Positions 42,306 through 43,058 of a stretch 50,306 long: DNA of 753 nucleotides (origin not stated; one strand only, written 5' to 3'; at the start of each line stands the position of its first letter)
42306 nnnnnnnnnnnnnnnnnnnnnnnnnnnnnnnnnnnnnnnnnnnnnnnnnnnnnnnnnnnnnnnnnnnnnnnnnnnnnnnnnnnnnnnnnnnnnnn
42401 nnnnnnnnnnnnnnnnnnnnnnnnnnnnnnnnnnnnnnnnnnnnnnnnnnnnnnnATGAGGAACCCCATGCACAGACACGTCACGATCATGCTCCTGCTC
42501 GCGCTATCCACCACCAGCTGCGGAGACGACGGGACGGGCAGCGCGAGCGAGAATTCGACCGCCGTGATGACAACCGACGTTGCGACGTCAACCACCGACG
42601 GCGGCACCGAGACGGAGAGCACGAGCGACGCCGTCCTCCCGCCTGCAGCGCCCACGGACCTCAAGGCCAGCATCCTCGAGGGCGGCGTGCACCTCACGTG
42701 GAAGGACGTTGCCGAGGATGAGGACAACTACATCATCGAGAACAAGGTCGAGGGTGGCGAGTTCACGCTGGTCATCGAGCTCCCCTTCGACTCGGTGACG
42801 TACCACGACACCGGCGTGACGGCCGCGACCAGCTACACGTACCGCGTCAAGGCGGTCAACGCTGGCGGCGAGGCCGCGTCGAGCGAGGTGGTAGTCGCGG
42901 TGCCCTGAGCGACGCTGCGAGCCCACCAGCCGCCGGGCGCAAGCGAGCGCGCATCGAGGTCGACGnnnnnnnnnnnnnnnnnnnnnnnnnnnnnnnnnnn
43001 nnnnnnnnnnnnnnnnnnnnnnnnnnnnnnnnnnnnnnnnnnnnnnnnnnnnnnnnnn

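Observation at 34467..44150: Copper-homeostasis island whose components are each joined to the next by direct-repeat-free tight operon structure, centred on a CorE-like ECF sigma factor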

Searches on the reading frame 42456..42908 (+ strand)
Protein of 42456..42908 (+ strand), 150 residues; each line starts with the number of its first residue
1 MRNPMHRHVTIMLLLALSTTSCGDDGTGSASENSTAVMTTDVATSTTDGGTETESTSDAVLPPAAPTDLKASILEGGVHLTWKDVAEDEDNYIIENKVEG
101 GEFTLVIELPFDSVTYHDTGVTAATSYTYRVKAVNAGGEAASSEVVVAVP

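Call 6: search_protein_families(library=pfam, proteins=[window:42456-42908:+], max_evalue=0.01)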
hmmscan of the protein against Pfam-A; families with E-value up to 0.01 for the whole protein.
window:42456-42908:+ (150 aa): 1 family
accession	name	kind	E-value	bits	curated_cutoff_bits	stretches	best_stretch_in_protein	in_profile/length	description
PF00041.27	fn3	-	1.2e-07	32.3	25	1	65-147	2-82/84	Fibronectin type III domain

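Call 7: search_protein_families(library=ncbifam, proteins=[window:42456-42908:+], max_evalue=0.01)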
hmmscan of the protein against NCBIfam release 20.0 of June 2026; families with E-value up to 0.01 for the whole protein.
window:42456-42908:+ (150 aa): 1 family
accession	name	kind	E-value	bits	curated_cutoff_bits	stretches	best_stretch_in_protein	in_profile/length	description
NF041611.1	exoglucan_CbhB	equivalog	7.6e-07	27.5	1950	1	21-146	770-881/997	exoglucanase CbhB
